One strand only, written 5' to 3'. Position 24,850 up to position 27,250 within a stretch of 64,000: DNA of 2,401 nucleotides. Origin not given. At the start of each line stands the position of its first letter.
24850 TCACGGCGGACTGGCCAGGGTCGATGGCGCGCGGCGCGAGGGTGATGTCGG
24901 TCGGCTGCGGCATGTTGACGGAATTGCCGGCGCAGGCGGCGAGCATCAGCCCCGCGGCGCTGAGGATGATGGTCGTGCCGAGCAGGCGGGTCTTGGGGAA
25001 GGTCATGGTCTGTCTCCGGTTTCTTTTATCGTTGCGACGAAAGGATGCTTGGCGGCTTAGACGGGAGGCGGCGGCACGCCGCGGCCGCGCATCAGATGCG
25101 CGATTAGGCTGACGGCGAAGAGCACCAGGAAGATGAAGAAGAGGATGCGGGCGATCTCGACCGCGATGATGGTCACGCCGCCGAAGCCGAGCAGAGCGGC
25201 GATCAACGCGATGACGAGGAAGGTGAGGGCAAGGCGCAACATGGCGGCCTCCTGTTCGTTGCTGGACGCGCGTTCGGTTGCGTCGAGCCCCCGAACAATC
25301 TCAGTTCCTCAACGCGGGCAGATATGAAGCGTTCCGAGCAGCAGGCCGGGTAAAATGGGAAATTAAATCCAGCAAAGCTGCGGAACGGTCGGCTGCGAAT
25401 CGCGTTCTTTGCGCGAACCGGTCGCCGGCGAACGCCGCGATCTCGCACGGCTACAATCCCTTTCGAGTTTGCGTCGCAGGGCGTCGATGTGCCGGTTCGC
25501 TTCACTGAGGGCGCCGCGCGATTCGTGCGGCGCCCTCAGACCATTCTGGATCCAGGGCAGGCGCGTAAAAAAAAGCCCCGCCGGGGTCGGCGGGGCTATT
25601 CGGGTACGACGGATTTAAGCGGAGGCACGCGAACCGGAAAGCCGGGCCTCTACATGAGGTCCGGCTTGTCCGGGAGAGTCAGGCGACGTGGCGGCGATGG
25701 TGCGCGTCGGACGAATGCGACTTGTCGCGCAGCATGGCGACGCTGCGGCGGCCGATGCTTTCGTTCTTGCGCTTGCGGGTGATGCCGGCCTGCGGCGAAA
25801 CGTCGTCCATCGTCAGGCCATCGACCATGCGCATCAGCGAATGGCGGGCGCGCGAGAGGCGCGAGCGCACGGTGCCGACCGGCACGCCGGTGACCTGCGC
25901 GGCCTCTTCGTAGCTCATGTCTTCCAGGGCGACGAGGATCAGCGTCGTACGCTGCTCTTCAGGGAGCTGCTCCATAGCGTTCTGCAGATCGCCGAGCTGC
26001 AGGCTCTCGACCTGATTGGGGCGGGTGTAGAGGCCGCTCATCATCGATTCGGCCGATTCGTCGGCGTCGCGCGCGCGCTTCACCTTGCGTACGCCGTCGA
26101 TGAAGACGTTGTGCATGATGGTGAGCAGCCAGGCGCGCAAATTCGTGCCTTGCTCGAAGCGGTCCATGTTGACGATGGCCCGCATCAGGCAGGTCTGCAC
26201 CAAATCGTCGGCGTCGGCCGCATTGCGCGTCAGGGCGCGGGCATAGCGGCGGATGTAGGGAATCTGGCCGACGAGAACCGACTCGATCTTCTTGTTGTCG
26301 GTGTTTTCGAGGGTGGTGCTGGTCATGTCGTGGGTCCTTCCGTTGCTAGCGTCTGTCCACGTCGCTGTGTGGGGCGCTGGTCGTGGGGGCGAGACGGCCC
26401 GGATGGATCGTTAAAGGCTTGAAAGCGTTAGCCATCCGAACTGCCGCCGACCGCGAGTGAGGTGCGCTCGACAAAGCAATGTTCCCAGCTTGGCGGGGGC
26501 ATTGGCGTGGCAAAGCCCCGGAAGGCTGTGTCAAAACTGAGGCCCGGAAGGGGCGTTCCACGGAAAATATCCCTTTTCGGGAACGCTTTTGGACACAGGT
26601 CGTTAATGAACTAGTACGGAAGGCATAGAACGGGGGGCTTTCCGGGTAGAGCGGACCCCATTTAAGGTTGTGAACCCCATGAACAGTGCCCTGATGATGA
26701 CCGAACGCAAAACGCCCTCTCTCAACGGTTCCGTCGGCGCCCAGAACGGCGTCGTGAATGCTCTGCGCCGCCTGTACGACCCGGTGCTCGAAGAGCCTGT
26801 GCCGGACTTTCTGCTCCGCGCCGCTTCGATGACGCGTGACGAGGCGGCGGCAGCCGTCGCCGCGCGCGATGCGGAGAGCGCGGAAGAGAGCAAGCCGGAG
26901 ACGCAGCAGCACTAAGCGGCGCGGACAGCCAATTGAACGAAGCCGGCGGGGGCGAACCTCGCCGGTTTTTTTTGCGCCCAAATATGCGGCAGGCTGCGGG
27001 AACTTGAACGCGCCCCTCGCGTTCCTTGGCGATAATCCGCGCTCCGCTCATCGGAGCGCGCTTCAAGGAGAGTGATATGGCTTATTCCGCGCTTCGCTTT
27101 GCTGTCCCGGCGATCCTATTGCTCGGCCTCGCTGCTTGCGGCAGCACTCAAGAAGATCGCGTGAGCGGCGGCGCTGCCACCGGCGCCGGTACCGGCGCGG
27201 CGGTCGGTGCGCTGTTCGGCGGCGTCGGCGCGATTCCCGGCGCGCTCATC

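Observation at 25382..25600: Orphan perfect EcfG promoter driving a structured non-coding region: candidate general-stress small RNA or antisense regulator of ecfG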

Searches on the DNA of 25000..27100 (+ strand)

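Call 5: search_rna_families(source=window, start=25200, end=25750, threshold=evalue, max_evalue=10, show_alignments=3)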
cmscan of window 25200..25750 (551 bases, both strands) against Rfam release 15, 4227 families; matches with E-value up to 10: 29.
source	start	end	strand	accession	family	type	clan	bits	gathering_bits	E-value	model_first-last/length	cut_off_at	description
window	25567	25645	-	RF02871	ncS54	Gene; sRNA;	-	31.7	43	2.3e-05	1-79/79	no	Burkholderia sRNA 54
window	25569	25672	-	RF00106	RNAI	Gene; antisense;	-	25.8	47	0.012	1-102/102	no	RNAI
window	25631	25750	-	RF01757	sbcD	Gene; sRNA;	-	23.9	40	0.014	36-155/155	5'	sbcD RNA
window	25567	25627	-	RF02278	Betaproteobacteria_toxic_sRNA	Gene; sRNA;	-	23.1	50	0.023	1-64/64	no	Betaproteobacteria toxic small RNA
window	25567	25654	-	RF01772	rnk_pseudo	Cis-reg; leader;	-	21.9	55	0.23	1-108/108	no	Pseudomonas rnk leader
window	25299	25545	+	RF02566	Ms1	Gene; sRNA;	-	19.9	162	0.0051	1-304/304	no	Mycobacterium smegmatis small RNA 1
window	25568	25634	+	RF02628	Hrs1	Gene; sRNA;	-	19.7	56.4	0.23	1-74/74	no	Hfq-regulated sRNA 1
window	25567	25645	-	RF02869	ncS025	Gene; sRNA;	-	19.5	46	0.45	1-85/85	no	Burkholderia sRNA 25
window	25567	25647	-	RF02837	anti-hemB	Gene; sRNA;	-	18.8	49.5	0.064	1-81/81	no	Burkholderia RNA 7 (anti-hemB)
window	25570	25645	-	RF02501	Atu_C7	Gene; sRNA;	-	18.5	45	0.04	50-157/157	no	Rhizobiales sRNA Atu_C7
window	25566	25663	-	RF00021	Spot_42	Gene; sRNA;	-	18.3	80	0.53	1-115/115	no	Spot 42 RNA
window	25506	25538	+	RF02690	BTH_s1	Gene; sRNA;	-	18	74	0.049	41-73/205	no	Burkholderia sRNA 1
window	25568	25615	-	RF02270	nse_sRNA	Gene;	-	18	75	2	1-73/73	no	Neisseria sigma-E sRNA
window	25530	25601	+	RF02790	sodF_sRNA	Gene; sRNA;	-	18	46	2.5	1-90/90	no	sodF sRNA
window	25507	25537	-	RF01670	P17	Gene; sRNA;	-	16.9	45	0.057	252-282/282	no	Pseudomonas sRNA P17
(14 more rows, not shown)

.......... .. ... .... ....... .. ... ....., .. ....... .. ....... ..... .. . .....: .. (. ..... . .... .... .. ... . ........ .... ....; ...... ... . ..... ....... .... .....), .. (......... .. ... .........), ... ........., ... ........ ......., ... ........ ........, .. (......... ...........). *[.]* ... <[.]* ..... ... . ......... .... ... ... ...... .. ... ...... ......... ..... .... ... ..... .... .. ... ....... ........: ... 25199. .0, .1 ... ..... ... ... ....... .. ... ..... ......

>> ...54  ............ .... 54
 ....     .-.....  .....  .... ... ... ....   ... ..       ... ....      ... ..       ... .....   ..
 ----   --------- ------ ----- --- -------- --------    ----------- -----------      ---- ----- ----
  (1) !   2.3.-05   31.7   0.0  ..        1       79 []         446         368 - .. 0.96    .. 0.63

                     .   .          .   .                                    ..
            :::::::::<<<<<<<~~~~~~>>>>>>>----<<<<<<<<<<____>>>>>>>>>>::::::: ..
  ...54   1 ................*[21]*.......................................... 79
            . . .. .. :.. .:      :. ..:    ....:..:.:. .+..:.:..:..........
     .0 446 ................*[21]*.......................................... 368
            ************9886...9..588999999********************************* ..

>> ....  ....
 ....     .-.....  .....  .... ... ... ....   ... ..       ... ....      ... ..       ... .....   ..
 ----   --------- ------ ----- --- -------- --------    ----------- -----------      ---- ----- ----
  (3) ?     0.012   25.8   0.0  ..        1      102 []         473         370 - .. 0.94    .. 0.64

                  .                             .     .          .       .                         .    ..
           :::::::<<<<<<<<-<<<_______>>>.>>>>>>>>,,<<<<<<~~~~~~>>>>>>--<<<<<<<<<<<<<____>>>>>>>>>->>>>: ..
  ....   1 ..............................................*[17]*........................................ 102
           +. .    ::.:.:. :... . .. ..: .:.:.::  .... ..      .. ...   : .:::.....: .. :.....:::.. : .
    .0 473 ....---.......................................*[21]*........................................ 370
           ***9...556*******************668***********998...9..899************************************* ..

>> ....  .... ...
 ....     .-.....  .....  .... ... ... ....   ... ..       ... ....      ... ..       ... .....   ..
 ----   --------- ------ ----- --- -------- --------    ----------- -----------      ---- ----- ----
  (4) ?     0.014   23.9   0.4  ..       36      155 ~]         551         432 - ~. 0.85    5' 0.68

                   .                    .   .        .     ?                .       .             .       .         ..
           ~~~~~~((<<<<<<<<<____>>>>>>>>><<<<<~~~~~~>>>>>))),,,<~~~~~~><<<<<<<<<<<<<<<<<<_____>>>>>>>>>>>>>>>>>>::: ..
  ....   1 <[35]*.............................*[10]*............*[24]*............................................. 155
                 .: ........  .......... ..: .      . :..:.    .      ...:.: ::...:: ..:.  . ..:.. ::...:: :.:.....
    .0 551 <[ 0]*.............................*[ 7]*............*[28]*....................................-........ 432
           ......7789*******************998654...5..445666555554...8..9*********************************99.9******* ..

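Call 48: build_rna_model(alignment_id=A4, structure=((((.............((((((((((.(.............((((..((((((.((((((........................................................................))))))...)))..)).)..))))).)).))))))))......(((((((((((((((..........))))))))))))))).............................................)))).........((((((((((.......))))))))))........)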
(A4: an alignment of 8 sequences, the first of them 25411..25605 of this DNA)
Model R1 built from alignment A4 (8 sequences, 309 columns); structure: as given.
model positions 227; base pairs 56; branch points 2; effective number of sequences 1.68; information 0.59 bits per position. Calibrated on 0.2 Mb of random sequence (short: E-values are rough).
structure used (alignment columns):
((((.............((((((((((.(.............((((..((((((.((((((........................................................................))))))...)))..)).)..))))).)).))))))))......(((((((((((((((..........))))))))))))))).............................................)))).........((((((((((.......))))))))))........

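Call 49: search_with_rna_model(model_id=R1, sources=[window, L003, L051, L052, L135, L136, L137, L138, L139, L140, L015, L031, L037, L048, L053, L054, L055, L056, L057, L058, L059, L060, L061, L062, L063, L064, L065, L066, L067, L068, L069, L070, L071, L072, L073, L074, L075, L076, L077, L078, L079, L080, L081, L082, L083, L084, L085, L086, L087, L088, L089, L090, L091, L092, L093, L094, L095, L096, L097, L098, L099, L100, L101, L102, L103, L104, L105, L106, L107, L108, L109, L110, L111, L112, L113, L114, L115, L116, L117, L118, L119, L120, L121, L122, L123, L124, L125, L126, L127, L128, L129, L130], max_evalue=1)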
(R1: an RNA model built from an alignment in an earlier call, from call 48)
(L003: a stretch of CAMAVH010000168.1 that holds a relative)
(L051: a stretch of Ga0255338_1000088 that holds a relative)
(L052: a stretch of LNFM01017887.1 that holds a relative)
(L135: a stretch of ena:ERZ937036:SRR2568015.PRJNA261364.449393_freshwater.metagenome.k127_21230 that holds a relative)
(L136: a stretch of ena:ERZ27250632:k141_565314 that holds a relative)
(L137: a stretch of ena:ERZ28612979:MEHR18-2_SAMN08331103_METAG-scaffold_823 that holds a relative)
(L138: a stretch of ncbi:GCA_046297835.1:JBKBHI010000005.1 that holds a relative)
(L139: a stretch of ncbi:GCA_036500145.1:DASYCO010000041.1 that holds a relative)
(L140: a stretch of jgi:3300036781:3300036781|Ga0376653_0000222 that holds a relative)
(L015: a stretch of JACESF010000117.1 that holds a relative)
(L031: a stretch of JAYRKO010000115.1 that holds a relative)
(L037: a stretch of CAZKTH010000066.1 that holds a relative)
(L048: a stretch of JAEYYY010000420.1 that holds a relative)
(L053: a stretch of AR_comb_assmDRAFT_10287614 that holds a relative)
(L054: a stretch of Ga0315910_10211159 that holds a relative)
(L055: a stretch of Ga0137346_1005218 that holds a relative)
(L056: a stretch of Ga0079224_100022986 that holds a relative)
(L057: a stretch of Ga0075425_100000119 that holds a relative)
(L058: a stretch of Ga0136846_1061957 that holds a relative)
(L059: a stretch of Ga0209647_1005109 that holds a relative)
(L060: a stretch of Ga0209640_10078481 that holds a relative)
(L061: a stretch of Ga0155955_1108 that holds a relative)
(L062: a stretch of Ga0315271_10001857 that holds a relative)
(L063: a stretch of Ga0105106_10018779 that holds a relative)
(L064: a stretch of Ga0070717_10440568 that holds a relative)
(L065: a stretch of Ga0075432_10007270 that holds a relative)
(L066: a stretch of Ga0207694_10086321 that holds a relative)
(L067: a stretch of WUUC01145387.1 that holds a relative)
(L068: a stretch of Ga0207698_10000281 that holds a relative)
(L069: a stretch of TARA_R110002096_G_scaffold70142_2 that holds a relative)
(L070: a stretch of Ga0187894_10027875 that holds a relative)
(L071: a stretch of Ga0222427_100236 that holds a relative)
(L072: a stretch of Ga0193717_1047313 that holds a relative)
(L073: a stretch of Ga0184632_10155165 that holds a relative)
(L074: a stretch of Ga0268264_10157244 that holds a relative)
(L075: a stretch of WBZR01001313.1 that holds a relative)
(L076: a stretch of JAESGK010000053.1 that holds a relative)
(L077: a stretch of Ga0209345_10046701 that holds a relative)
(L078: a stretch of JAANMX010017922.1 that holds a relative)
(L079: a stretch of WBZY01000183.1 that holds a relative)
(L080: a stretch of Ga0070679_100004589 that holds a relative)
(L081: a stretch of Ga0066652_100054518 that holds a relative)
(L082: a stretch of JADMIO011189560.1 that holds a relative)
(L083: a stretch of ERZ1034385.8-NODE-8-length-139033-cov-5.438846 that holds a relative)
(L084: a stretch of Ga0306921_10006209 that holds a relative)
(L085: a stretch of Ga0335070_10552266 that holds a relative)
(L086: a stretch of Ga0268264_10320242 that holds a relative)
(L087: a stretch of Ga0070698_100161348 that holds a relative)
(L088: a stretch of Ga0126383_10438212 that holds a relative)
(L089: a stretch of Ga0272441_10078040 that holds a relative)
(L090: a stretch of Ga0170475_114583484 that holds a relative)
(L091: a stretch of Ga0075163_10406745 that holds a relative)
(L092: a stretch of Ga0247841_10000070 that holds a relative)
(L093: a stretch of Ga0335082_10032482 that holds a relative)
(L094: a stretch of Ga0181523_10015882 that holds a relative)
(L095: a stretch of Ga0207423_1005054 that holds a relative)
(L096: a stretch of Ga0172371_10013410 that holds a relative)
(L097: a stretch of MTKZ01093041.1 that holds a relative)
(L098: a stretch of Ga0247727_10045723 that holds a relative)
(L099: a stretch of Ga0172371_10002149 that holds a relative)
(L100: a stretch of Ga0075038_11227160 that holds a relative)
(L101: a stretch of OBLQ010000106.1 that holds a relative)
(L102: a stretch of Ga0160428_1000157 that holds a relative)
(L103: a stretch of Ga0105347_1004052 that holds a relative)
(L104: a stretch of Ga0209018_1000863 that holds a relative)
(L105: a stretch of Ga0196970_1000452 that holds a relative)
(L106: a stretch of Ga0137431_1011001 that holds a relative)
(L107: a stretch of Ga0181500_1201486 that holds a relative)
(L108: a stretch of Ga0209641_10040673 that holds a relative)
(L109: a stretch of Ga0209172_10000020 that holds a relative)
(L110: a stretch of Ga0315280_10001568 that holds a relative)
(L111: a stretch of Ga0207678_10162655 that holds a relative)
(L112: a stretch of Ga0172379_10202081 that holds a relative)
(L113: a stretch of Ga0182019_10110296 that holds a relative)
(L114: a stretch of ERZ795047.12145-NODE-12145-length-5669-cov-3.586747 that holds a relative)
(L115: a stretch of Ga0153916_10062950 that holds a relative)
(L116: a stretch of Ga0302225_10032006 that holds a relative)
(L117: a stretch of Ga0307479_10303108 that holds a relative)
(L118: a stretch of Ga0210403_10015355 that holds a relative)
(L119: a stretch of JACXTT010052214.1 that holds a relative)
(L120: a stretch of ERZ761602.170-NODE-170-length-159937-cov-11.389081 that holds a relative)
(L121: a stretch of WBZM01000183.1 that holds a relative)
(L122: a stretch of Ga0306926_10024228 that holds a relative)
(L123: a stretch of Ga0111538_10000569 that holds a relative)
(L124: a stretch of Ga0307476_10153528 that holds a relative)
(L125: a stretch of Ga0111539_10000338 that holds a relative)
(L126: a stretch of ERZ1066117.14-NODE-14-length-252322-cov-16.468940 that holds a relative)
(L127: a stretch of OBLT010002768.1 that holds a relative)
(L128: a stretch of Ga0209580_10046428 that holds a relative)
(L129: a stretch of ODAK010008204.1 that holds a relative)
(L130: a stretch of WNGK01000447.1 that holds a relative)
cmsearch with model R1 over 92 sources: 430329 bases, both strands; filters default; matches with E-value up to 1: 55.
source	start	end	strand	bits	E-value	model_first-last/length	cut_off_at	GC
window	25411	25605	+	206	1.7e-54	1-227/227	no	0.67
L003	2484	2541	-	34.5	1.8e-07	1-227/227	no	0.55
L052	3215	3330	-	31.6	1.1e-06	1-227/227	no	0.61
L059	1579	1663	-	26.9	2.2e-05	1-227/227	no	0.61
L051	3213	3280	-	25.7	4.8e-05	1-227/227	no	0.6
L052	3179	3255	+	24.4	0.00011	1-227/227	no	0.61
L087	1764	1827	+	24.1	0.00013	1-227/227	no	0.66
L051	3186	3251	+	23.6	0.00018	1-227/227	no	0.53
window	25566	25764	-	22.5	0.00035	1-227/227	no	0.65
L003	2421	2524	+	22.1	0.00046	1-227/227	no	0.57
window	15375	15424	-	22.1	0.00046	1-227/227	no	0.54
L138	3152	3212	-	21.4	0.00072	1-227/227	no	0.64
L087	1788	1844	-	21.3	0.00075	1-227/227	no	0.67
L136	3151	3206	-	20.3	0.0014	1-227/227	no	0.55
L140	3613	3685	+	19.8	0.002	1-227/227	no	0.62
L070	2863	2926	-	19.7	0.0021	1-227/227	no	0.64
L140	3649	3708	-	18.9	0.0034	1-227/227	no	0.65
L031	5974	6145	-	18.6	0.0042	1-227/227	no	0.67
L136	3072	3190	+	18.3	0.0052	1-227/227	no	0.58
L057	1484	1683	+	17.9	0.0065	1-227/227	no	0.63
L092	5073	5155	-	17.3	0.0097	1-227/227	no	0.4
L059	1554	1614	+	17.1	0.011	1-227/227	no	0.57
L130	1025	1096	-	15.8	0.025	1-227/227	no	0.65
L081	1695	1788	+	15.6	0.028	1-227/227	no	0.61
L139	3167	3224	+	15.4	0.031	1-227/227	no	0.62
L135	3154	3211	-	15.4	0.032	1-227/227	no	0.57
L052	1335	1476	+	15.1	0.039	1-227/227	no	0.6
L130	1012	1067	+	14.2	0.069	1-227/227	no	0.75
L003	641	723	-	13.8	0.089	1-227/227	no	0.55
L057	1589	1657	-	13.4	0.11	1-227/227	no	0.64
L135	3124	3193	+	13.3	0.12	1-227/227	no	0.53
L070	2848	2903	+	13.1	0.13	1-227/227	no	0.61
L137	387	476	+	13.1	0.13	1-227/227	no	0.62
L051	1336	1408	+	12.2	0.24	1-227/227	no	0.71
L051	1783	1854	+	12.1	0.26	1-227/227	no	0.68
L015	4531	4580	+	11.8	0.3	1-227/227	no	0.7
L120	3847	3898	+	11.4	0.4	16-101/227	no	0.71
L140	4262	4294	+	11.3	0.41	121-152/227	no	0.85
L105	924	975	+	11.1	0.46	1-227/227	no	0.67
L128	1595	1663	-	10.9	0.54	1-227/227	no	0.68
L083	3755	3816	+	10.7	0.61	1-227/227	no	0.66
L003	647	678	+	10.3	0.79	122-151/227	no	0.56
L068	3900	3919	+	10.1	0.91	127-146/227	no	0.8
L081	252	350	+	10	0.92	7-110/227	no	0.71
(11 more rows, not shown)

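Call 62: search_with_rna_model(model_id=R2, source=window, start=25000, end=27100, filters=off, max_evalue=10)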
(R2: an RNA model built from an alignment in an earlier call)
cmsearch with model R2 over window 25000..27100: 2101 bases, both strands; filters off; matches with E-value up to 10: 22.
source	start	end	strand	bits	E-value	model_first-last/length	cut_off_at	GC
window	25506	25594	+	13.5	0.0021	1-120/120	no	0.7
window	25789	25863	-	6.6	0.12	1-120/120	no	0.69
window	26788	26864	-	6.2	0.15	1-120/120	no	0.71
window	26840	26865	+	6.1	0.16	1-61/120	no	0.88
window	26492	26581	-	5.2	0.28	1-120/120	no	0.62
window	25506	25538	-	3.8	0.65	1-60/120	no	0.76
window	26939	27026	+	2.7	1.2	1-120/120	no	0.65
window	26250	26299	+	2.2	1.6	1-120/120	no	0.54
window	26020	26089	+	2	1.8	1-120/120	no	0.69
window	25426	25437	+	1.9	2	33-44/120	no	0.83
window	25629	25709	-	1.5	2.4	1-120/120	no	0.69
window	25062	25070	-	1.1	3.2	15-23/120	no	0.89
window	25878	25891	-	0.9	3.4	31-46/120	no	0.79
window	25426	25437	-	0.9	3.5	33-44/120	no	0.83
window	25878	25891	+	0.7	4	31-46/120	no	0.79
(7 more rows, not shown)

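Call 68: search_with_rna_model(model_id=R1, sources=[L185, L186, L187, L188, L189, L190, L191, L192, L193, L194, L195, L196, L197, L198, L199, L200, L201, L202, L203, L204, L205, L206, L207, L208, L209, L210, L211, L212, L213, L214, L215, L216, L217, L218, L219, L220, L221, L222, L223, L224, L225, L226, L227, L228, L229, L230, L231, L232, L233, L234, L235, L236, L237, L238, L239, L240, L241, L242, L243, L244, L245, L246, L247, L248, L249, L250, L251, L252, L253, L254, L255, L256, L257, L258, L259, L260, L261, L262, L263, L264, L133, L004], max_evalue=0.01)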
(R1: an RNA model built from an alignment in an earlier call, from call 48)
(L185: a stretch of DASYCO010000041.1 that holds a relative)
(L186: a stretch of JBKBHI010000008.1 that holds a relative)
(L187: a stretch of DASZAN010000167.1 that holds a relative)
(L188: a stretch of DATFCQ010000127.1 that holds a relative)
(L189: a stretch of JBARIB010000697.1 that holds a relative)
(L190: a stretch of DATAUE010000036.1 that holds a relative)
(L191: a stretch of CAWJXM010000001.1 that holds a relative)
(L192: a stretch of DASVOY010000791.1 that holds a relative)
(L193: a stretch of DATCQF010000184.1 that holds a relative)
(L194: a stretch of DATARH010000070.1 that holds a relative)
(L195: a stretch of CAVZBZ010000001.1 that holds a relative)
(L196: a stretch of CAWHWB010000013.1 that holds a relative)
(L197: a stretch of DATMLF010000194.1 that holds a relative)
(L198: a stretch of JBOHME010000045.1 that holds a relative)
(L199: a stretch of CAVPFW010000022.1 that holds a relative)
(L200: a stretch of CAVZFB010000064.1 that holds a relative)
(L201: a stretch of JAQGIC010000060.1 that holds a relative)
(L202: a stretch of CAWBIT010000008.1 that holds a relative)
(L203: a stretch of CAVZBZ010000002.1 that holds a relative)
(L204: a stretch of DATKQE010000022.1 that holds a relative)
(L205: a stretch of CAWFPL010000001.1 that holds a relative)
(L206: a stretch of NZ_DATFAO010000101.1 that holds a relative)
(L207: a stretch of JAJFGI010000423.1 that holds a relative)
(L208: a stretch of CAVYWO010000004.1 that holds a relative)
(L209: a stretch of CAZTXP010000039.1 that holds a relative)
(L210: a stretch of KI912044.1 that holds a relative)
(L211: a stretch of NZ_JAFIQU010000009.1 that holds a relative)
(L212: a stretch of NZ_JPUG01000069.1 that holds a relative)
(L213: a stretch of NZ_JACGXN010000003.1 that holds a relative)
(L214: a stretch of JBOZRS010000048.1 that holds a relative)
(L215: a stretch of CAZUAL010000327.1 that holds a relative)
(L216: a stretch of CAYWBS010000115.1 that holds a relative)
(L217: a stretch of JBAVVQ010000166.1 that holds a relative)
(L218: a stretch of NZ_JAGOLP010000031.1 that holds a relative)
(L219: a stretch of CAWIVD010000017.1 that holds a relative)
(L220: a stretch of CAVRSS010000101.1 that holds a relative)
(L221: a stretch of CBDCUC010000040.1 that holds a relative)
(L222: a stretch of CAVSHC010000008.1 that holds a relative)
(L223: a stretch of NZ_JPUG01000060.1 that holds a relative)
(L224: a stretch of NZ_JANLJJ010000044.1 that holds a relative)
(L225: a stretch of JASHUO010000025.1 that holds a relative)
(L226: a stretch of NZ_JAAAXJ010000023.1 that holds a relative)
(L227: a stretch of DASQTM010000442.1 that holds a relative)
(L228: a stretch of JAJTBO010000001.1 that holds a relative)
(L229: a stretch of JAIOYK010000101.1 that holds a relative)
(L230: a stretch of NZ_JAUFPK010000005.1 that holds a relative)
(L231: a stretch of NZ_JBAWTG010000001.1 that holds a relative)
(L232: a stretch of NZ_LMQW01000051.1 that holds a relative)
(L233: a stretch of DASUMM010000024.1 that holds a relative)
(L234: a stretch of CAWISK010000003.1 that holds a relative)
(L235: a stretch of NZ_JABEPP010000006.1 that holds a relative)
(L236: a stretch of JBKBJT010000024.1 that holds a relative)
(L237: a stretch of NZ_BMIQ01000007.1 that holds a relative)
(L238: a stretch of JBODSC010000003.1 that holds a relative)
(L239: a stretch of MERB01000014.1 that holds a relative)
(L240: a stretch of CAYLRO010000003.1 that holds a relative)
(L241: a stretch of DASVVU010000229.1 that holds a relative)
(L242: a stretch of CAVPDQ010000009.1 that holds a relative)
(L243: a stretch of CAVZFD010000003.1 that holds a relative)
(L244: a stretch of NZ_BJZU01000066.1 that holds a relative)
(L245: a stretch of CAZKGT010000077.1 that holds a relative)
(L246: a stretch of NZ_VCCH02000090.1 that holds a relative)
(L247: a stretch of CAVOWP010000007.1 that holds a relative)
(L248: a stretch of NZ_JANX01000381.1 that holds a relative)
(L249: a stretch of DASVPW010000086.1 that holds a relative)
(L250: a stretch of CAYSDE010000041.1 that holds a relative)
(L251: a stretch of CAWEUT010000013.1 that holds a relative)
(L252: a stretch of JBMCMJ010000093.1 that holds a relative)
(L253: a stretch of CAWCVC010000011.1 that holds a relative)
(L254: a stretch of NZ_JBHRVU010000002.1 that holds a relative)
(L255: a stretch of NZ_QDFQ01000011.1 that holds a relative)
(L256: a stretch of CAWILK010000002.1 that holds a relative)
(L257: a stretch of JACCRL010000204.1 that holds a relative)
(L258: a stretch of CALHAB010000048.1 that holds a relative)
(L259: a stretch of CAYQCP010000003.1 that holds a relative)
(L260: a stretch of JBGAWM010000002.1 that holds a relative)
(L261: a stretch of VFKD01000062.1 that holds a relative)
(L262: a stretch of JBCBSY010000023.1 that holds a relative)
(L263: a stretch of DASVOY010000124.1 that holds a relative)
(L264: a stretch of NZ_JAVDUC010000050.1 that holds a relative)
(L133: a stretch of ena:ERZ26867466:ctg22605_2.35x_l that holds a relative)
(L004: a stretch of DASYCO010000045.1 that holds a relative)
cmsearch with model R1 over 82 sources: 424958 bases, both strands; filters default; matches with E-value up to 0.01: 6.
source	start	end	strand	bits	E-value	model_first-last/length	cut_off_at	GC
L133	3230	3451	-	201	3.7e-53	1-227/227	no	0.6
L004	3722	3982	-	137.5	1e-35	1-227/227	no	0.65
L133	3321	3356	+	33.8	2.9e-07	119-154/227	no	0.67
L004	5392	5597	-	20.2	0.0015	1-227/227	no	0.66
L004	3695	3759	+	19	0.0031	1-227/227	no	0.63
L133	3202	3272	+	17.8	0.0067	1-227/227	no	0.59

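Call 72: build_rna_model(alignment_id=A5)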
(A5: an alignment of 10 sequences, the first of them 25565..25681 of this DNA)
Model R3 built from alignment A5 (10 sequences, 146 columns); structure: RNAalifold consensus.
model positions 126; base pairs 19; branch points 1; effective number of sequences 2.55; information 0.59 bits per position. Calibrated on 0.2 Mb of random sequence (short: E-values are rough).
structure used (alignment columns):
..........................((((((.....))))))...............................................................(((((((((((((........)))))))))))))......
